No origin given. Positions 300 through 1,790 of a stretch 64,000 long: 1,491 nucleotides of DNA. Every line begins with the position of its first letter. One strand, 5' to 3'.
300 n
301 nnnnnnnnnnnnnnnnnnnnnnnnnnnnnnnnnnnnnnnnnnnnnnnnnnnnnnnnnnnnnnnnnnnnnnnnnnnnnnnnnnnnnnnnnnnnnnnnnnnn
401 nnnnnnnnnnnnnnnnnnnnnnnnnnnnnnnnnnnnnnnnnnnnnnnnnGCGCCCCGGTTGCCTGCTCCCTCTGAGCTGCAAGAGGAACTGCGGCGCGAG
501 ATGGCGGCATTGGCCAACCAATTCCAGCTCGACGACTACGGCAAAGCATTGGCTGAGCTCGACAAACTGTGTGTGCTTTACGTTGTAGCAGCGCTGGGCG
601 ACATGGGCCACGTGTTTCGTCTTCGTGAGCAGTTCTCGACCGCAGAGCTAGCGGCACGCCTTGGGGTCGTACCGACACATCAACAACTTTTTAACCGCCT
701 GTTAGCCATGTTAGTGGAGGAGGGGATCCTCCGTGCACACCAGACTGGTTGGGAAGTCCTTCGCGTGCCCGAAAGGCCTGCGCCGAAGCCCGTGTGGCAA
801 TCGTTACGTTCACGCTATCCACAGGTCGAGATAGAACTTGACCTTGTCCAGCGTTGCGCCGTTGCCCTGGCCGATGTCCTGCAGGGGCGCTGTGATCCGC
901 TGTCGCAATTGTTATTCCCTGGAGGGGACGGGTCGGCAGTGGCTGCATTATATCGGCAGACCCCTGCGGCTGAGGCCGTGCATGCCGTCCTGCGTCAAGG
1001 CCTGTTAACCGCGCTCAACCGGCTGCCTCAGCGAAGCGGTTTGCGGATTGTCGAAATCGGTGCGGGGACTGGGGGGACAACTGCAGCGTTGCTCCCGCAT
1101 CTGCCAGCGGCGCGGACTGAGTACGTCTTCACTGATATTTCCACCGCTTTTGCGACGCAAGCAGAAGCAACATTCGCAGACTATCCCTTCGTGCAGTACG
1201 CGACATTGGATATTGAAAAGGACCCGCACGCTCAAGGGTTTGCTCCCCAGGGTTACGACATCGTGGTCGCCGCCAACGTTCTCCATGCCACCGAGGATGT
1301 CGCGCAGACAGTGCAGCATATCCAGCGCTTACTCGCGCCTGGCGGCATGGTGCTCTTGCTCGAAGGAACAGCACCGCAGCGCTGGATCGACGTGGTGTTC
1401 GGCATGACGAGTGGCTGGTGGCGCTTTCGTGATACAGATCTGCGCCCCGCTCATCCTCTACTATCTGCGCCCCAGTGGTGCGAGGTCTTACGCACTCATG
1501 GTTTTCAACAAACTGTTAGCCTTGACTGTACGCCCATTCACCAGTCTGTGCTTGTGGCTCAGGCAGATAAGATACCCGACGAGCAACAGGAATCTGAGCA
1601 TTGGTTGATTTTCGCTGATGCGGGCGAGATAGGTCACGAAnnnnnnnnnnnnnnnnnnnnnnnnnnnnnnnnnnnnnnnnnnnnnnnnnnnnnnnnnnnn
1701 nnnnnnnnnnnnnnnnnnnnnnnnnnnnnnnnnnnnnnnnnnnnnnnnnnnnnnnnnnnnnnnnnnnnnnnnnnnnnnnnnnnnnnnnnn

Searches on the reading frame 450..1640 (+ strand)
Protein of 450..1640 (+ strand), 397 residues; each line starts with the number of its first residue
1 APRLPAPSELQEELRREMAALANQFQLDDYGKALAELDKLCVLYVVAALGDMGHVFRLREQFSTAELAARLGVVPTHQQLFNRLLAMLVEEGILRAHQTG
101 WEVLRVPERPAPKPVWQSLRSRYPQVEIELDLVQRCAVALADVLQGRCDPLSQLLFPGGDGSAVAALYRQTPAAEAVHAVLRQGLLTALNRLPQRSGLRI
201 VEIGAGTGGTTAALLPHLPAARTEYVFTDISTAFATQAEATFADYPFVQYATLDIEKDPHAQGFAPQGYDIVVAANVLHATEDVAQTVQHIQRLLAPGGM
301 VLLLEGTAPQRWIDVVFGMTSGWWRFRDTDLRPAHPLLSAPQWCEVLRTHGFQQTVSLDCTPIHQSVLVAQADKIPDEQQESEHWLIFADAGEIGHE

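Call 40: search_solved_structures(query=window:450-1640:+, max_evalue=0.00001, show_alignments=2)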
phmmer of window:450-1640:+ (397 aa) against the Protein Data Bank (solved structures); distinct sequences matched with E-value up to 0.00001: 13.
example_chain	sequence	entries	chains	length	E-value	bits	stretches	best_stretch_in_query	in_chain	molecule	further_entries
5thy_A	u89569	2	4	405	1.7e-95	323.3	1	9-359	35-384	CurJ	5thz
6cca_A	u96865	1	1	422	2.9e-45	158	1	34-361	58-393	DisA protein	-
6d6y_A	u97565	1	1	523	2.5e-44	154.9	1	36-360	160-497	AprA Methyltransferase 2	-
5mpt_A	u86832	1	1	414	8.7e-39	136.6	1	30-354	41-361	Citrinin polyketide synthase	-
7dmb_A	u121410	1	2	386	5e-34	121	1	195-362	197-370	Putative methyltransferase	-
6kjg_A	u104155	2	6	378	4.2e-31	111.3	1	192-354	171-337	Dual-functional monooxygenase/methyltransferase psoF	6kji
7cpx_A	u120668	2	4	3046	6.3e-30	107.5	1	196-354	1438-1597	Lovastatin nonaketide synthase, polyketide synthase component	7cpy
8ys9_A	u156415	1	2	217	2.4e-07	33.2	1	178-303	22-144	Phosphatidylethanolamine N-methyltransferase/phosphatidyl-N-methylethanolamine N-methyltra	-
9fce_A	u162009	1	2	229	1.3e-06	30.8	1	196-305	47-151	SAM dependent methyltransferase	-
9fcq_A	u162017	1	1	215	2.1e-06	30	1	196-306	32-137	SAM-dependent methyltransferase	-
9fcd_A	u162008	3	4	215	9.7e-06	27.9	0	196-306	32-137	SAM-dependent methyltransferase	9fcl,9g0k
9fcy_A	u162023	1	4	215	9.7e-06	27.9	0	196-306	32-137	SAM-dependent methyltransferase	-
9fd3_A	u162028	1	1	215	9.7e-06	27.9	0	196-306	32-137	SAM-dependent methyltransferase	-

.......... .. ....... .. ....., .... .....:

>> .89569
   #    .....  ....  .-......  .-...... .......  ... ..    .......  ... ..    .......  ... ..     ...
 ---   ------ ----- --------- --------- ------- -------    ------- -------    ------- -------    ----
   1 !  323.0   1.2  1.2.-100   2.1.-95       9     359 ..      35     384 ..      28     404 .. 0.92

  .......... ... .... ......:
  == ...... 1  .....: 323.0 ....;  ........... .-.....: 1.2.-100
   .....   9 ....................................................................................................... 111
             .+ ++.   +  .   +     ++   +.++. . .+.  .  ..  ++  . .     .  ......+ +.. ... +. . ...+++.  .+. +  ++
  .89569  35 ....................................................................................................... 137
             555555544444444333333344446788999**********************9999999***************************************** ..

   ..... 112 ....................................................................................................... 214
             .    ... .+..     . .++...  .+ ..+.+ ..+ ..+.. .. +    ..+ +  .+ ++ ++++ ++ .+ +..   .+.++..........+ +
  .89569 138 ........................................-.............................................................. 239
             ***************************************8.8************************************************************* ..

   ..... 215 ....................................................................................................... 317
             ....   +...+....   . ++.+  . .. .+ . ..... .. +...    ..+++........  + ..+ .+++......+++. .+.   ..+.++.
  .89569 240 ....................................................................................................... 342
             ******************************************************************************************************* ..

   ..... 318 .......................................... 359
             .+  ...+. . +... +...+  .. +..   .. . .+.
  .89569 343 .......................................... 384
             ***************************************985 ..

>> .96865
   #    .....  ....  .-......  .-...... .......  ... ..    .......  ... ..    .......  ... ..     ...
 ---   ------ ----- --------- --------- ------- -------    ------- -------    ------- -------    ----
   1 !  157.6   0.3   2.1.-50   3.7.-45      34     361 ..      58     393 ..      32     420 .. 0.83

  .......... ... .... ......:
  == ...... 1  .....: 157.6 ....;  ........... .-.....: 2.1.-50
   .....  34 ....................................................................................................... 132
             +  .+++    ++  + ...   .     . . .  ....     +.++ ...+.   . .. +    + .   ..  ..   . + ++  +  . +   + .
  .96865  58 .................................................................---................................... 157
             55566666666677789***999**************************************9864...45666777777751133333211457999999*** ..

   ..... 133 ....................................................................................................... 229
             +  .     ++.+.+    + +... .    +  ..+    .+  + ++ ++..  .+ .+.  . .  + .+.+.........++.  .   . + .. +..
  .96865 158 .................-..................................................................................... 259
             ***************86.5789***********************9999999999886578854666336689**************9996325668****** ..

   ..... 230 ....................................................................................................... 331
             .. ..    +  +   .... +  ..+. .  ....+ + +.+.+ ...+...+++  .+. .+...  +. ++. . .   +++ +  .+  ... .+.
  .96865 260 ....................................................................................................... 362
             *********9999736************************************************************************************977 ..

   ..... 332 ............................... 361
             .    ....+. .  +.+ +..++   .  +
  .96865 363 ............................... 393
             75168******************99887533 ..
